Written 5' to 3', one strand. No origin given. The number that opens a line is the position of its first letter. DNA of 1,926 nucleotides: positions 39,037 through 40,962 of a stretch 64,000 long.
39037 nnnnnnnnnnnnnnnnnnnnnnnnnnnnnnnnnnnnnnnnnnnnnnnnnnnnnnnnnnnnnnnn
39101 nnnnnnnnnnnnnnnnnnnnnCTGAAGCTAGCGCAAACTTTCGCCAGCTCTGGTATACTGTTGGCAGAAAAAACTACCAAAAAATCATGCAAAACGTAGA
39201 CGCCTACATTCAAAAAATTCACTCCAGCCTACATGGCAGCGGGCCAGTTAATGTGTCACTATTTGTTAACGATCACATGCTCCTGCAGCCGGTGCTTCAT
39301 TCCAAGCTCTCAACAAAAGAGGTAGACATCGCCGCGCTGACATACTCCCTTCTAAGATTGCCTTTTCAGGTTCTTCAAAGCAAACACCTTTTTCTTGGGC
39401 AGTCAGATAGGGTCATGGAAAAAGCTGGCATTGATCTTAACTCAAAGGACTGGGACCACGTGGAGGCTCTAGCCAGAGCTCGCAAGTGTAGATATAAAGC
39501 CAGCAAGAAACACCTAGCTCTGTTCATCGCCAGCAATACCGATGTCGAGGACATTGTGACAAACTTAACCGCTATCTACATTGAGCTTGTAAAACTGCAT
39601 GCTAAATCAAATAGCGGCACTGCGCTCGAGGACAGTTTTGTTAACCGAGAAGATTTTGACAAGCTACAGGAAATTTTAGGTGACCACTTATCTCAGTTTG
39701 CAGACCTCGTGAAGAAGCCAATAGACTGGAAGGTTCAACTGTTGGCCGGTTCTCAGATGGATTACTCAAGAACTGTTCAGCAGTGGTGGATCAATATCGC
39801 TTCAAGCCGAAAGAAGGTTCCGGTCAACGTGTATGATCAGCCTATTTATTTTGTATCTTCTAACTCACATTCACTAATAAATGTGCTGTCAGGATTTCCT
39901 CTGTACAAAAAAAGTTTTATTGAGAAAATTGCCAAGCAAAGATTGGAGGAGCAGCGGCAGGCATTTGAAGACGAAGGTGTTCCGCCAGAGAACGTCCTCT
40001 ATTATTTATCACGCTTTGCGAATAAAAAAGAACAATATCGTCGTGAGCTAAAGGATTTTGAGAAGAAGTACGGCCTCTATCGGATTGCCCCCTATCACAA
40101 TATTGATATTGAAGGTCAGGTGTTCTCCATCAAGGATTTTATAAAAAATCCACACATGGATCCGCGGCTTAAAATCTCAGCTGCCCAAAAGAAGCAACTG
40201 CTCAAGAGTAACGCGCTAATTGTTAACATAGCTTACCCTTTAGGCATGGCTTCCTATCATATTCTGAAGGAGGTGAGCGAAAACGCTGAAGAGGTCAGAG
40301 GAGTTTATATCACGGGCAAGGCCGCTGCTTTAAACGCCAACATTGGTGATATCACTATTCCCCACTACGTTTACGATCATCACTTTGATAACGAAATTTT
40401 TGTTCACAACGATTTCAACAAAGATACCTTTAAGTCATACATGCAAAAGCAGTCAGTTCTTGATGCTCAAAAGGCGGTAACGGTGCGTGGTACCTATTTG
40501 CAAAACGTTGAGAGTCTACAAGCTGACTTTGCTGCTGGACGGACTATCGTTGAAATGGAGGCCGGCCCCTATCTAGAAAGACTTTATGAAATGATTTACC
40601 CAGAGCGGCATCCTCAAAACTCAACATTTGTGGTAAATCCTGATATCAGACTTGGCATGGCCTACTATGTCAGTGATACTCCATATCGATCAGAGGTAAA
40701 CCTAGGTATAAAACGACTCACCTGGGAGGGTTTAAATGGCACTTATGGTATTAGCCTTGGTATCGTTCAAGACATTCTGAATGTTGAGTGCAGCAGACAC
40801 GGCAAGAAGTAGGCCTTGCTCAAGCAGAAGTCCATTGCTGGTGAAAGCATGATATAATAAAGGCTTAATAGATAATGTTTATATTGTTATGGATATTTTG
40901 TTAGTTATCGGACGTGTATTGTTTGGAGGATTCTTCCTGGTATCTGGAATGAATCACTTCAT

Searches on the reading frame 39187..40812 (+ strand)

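Call 73: search_protein_families(library=pfam, proteins=[window:39187-40812:+], max_evalue=0.0001)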
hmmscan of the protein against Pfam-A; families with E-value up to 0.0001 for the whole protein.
window:39187-40812:+ (541 aa): 1 family
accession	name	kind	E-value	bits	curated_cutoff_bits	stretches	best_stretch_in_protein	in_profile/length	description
PF21850.2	DUF6909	-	2e-135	452.6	27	1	24-532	2-535/535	Family of unknown function (DUF6909)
